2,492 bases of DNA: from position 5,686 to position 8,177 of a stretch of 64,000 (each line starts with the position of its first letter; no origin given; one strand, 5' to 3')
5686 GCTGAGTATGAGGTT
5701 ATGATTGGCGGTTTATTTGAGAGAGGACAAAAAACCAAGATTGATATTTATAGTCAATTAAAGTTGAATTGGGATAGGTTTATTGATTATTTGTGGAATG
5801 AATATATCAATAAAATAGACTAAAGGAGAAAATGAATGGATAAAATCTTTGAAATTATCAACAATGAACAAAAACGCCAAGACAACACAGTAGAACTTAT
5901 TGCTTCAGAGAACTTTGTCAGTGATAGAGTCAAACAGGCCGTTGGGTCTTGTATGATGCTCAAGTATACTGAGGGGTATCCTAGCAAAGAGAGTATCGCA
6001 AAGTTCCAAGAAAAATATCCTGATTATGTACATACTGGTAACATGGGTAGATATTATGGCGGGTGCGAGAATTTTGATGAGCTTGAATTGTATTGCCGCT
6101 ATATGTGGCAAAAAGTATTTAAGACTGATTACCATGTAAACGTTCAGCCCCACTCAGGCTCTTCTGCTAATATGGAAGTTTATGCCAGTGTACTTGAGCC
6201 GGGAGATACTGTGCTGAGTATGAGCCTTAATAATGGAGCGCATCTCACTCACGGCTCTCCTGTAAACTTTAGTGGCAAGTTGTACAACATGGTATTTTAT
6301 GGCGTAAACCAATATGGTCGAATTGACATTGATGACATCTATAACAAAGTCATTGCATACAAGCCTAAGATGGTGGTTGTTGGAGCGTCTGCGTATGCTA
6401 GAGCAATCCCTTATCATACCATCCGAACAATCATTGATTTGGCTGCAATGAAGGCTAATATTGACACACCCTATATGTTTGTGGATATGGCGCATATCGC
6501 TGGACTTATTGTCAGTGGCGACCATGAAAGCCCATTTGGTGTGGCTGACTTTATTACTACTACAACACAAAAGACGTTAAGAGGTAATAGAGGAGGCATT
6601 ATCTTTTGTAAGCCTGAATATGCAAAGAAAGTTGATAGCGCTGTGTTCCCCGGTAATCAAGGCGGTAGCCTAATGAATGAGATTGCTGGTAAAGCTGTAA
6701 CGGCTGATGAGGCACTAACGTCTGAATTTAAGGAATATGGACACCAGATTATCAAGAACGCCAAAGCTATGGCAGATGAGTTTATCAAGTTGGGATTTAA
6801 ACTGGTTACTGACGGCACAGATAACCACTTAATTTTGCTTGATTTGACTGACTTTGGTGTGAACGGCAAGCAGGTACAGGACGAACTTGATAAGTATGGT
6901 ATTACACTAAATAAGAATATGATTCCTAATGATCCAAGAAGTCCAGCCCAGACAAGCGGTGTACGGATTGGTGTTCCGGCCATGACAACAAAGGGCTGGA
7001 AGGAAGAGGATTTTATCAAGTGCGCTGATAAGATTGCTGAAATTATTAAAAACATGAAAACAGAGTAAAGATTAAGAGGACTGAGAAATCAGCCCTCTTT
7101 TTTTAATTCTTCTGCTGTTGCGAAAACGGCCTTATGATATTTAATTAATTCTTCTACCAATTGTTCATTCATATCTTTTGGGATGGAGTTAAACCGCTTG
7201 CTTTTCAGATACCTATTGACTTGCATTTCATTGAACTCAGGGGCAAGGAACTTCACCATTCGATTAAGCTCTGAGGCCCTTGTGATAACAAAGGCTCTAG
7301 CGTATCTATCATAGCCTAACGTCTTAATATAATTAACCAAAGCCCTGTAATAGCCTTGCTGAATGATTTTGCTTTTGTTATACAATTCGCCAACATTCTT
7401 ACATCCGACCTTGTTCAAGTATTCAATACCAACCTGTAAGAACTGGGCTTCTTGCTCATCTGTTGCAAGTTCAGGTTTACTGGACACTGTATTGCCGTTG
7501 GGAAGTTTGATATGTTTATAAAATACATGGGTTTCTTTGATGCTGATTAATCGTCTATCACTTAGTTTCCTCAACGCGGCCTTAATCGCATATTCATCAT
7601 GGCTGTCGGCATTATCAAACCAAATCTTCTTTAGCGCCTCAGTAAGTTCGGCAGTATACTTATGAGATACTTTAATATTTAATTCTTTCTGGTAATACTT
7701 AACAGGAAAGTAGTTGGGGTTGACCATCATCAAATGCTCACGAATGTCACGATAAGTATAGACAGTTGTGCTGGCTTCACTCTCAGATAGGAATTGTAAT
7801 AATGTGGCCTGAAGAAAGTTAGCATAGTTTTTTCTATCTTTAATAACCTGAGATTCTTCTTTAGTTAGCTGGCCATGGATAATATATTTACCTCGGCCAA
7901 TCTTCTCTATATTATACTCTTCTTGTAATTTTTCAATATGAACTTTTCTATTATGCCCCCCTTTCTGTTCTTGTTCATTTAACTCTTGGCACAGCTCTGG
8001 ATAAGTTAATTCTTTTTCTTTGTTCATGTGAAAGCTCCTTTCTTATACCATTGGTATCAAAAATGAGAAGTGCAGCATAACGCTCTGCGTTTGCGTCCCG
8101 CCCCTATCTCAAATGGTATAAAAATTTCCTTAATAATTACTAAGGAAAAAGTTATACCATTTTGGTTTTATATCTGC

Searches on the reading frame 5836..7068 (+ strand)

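Call 11: search_protein_families(library=pfam, proteins=[window:5836-7068:+], max_evalue=0.01)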
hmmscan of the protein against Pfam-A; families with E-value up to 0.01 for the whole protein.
window:5836-7068:+ (410 aa): 2 families
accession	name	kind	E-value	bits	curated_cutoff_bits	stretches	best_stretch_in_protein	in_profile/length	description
PF00464.25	SHMT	-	3.3e-129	431.4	27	1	3-398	7-397/399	Serine hydroxymethyltransferase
PF00155.27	Aminotran_1_2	-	2.7e-08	33.9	19.7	1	85-386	50-352/361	Aminotransferase class I and II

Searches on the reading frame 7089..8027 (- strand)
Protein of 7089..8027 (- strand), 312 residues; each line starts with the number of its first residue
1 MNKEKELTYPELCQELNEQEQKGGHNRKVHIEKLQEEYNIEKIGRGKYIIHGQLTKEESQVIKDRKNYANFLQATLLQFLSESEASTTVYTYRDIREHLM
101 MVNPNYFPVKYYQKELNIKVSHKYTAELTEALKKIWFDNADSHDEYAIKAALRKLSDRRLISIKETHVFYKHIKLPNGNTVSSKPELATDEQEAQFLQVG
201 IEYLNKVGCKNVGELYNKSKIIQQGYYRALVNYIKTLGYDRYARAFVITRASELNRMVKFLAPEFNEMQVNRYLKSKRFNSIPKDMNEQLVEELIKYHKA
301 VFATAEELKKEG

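Call 11: search_protein_families(library=pfam, proteins=[window:7089-8027:-], max_evalue=0.01)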
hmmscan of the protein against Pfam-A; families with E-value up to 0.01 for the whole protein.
window:7089-8027:- (312 aa): 0 families

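Call 88: search_protein_families(library=pfam, proteins=[window:7089-8027:-], max_evalue=0.05)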
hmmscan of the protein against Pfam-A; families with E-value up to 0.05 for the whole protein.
window:7089-8027:- (312 aa): 0 families

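Call 90: search_protein_families(library=phrogs, proteins=[window:7089-8027:-], max_evalue=0.01)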
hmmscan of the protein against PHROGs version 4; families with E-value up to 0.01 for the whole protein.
window:7089-8027:- (312 aa): 0 families

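Call 96: search_dna_similar(query=window:7089-8027:-, collection=phages, mode=protein, max_evalue=0.01, max_rows=15)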
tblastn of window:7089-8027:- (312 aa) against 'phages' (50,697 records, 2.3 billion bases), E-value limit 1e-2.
No match.

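Call 97: search_solved_structures(query=window:7089-8027:-, max_evalue=1)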
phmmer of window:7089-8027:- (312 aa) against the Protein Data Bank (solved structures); distinct sequences matched with E-value up to 1: 2.
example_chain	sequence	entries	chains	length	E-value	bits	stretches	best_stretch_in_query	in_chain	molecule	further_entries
5jdd_A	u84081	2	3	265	0.024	17.5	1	102-212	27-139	Titin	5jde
7eeb_D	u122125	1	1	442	0.7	12.6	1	86-161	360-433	Cation channel sperm-associated protein 4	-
